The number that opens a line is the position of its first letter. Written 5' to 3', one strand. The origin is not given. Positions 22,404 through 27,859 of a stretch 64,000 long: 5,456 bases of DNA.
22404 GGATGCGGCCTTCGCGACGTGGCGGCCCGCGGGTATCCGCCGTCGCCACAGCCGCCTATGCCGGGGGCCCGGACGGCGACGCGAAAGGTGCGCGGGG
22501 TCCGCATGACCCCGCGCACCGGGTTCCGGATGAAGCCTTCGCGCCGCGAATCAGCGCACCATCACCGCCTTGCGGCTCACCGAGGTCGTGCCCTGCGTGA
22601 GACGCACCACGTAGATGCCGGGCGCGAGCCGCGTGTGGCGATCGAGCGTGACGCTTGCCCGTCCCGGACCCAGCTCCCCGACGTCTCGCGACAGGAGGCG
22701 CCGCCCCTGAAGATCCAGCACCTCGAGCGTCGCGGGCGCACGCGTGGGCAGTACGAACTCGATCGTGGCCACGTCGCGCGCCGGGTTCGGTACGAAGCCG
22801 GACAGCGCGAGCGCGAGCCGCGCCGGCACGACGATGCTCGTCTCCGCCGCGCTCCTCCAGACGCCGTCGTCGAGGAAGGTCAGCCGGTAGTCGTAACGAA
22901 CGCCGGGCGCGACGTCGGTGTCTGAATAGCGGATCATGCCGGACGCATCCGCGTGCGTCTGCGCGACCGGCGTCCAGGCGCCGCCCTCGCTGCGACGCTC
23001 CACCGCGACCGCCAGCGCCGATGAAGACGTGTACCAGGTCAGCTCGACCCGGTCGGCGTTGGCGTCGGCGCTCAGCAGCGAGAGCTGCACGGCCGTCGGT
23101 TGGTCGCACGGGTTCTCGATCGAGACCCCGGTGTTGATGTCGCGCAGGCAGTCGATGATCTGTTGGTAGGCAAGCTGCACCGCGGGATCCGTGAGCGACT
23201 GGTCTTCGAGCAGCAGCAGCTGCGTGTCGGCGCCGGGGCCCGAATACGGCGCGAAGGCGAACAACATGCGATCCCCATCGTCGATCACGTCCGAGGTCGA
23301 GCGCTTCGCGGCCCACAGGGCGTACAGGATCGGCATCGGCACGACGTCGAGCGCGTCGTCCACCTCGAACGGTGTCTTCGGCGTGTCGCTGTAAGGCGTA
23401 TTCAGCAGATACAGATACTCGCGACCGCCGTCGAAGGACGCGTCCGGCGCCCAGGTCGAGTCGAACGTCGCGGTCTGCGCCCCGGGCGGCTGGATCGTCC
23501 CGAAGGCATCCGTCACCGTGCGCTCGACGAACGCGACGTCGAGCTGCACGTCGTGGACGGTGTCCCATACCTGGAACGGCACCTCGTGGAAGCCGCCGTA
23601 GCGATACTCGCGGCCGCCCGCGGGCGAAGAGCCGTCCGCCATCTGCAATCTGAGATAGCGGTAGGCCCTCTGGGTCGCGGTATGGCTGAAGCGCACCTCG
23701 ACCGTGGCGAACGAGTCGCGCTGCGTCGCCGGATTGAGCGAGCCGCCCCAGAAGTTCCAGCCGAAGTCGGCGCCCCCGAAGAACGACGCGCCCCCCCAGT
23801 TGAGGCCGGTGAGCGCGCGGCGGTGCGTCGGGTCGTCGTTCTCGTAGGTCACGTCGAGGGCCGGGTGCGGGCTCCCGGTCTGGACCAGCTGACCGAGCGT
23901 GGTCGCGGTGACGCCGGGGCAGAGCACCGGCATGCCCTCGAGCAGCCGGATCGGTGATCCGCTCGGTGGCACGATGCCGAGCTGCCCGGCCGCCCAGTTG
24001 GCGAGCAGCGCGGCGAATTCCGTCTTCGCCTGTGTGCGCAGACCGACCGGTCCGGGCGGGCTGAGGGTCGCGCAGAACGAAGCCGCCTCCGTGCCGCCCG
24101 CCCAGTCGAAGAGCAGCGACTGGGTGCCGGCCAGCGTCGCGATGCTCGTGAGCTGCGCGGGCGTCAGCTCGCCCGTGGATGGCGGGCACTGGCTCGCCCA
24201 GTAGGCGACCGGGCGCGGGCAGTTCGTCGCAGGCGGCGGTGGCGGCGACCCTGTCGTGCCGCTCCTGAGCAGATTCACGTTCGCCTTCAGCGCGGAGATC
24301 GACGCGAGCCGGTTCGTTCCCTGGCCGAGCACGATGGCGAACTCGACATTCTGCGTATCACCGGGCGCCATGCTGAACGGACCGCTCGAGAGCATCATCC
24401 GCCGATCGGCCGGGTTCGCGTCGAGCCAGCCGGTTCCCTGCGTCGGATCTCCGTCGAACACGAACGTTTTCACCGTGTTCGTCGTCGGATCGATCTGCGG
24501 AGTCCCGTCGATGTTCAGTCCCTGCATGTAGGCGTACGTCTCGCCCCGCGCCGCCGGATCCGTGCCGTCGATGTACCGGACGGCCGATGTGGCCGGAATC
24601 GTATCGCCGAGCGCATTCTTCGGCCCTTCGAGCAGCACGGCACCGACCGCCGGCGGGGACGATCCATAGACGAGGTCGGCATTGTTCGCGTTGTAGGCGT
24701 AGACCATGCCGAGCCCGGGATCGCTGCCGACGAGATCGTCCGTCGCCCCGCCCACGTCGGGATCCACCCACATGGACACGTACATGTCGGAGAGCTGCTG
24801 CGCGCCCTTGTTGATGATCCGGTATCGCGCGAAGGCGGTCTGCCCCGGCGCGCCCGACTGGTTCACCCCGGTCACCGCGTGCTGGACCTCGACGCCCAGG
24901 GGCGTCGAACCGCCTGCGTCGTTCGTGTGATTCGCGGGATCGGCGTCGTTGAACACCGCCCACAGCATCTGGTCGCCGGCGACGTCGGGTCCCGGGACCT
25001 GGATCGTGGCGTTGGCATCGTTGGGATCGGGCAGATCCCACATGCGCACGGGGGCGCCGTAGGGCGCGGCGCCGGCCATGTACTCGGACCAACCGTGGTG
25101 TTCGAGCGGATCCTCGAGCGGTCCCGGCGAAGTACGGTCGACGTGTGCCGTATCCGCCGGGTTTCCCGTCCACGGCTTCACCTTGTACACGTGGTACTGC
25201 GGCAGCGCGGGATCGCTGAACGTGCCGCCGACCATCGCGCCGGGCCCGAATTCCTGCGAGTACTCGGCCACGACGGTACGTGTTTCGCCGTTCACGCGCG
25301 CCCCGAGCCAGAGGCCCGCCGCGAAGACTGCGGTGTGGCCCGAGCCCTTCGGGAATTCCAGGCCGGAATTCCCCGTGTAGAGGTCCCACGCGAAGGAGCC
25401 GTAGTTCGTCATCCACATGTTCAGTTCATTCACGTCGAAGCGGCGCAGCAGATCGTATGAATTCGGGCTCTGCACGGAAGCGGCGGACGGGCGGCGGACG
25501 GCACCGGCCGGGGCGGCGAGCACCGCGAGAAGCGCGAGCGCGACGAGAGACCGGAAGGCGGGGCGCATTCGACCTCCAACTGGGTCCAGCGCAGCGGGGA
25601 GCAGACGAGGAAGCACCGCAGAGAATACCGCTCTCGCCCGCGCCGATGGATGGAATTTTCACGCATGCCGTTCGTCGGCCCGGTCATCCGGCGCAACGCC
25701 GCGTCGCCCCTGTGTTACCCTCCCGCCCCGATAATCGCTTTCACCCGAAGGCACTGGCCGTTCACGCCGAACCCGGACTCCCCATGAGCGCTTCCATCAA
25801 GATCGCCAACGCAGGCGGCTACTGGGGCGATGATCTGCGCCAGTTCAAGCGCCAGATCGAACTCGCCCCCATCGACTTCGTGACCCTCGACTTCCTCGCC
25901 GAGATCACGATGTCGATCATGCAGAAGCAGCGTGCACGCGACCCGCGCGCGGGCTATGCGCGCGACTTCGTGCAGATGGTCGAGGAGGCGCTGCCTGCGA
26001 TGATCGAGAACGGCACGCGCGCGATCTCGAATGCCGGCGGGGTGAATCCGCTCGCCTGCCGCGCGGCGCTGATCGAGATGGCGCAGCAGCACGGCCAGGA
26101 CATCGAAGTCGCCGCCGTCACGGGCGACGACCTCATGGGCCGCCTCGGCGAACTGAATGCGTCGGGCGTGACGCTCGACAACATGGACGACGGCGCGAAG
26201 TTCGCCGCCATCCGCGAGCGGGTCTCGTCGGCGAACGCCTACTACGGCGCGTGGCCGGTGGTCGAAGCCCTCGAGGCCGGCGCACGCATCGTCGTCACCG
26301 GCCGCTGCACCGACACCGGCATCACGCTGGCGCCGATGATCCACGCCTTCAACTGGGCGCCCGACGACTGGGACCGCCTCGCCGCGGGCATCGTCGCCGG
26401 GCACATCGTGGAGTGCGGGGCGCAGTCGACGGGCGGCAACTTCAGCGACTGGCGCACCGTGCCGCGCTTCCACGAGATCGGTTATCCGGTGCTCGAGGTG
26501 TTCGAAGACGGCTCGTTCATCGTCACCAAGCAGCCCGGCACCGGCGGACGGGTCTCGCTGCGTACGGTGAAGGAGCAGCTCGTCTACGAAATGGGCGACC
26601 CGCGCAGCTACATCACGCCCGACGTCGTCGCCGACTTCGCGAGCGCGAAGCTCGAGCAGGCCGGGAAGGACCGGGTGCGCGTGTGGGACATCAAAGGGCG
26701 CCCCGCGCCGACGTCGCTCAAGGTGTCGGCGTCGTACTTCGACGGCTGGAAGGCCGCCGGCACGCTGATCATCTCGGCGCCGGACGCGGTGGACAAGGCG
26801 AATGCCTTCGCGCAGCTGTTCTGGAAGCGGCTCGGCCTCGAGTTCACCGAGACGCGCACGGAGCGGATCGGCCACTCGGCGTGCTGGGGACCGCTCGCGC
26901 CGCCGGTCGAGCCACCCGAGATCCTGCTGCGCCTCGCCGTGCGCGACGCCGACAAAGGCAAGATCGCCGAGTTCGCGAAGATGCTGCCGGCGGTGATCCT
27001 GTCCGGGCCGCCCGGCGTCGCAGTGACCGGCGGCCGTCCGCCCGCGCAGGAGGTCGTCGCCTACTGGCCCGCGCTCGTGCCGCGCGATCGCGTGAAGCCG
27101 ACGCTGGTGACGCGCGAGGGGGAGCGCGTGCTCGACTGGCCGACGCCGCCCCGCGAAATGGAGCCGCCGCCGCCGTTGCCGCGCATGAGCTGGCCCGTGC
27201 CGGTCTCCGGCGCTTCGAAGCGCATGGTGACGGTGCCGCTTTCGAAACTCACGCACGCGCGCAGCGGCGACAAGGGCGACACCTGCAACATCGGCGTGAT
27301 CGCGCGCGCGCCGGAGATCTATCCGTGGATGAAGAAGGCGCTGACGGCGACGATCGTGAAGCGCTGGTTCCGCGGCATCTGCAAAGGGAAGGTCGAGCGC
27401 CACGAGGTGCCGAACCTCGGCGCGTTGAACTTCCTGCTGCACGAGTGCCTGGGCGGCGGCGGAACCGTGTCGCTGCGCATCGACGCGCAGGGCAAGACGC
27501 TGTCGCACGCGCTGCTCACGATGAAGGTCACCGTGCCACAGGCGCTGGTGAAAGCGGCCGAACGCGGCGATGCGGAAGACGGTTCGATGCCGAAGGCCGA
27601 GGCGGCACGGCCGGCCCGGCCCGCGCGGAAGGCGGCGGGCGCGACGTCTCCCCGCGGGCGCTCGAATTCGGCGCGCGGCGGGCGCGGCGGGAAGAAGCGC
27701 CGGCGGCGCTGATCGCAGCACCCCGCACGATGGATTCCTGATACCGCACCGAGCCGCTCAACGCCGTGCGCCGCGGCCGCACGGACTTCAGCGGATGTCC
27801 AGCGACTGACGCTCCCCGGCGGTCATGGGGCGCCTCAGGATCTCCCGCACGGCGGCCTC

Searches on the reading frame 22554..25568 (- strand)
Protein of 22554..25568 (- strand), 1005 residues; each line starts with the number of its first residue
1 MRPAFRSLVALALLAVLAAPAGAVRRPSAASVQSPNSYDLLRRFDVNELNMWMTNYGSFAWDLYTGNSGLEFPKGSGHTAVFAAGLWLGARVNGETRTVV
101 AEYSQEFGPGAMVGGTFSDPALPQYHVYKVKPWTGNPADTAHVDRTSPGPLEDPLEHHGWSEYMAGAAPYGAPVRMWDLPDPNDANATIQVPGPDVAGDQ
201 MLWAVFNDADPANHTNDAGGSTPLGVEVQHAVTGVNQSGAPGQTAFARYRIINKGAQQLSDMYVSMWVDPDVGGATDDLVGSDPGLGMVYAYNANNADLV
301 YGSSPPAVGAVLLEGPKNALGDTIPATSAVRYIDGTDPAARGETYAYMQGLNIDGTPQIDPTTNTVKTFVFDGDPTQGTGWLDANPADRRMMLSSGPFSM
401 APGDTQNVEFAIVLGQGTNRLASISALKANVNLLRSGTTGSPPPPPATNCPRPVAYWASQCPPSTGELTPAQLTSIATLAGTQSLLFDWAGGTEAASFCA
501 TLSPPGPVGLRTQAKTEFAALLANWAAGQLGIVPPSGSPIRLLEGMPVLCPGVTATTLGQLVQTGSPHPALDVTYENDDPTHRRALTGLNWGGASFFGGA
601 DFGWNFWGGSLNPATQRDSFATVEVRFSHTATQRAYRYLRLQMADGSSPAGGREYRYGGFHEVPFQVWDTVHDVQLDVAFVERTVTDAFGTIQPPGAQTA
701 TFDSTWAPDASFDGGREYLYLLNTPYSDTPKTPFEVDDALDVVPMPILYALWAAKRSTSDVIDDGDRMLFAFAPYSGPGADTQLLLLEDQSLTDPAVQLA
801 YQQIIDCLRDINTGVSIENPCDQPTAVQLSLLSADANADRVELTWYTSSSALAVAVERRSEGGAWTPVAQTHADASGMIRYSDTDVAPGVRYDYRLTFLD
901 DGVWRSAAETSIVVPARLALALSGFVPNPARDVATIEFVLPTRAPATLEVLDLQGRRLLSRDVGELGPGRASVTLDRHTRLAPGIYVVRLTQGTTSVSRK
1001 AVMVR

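Call 48: search_protein_families(library=pfam, proteins=[window:22554-25568:-], max_evalue=0.001)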
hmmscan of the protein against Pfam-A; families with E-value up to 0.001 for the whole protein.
window:22554-25568:- (1005 aa): 1 family
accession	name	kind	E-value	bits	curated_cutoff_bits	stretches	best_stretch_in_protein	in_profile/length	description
PF18962.6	Por_Secre_tail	-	3.3e-05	24.5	27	1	927-1002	3-74/75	Secretion system C-terminal sorting domain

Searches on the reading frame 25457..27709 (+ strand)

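Call 48: search_protein_families(library=pfam, proteins=[window:25457-27709:+], max_evalue=0.001)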
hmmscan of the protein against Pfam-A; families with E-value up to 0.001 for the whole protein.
window:25457-27709:+ (751 aa): 2 families
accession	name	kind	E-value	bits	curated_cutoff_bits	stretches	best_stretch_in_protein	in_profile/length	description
PF07287.17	AtuA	-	1e-143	479.7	22.8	1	114-550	1-435/437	Acyclic terpene utilisation family protein AtuA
PF23544.1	AtuA_ferredoxin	-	3.8e-31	108.2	27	1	593-691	1-112/113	AtuA ferredoxin-like domain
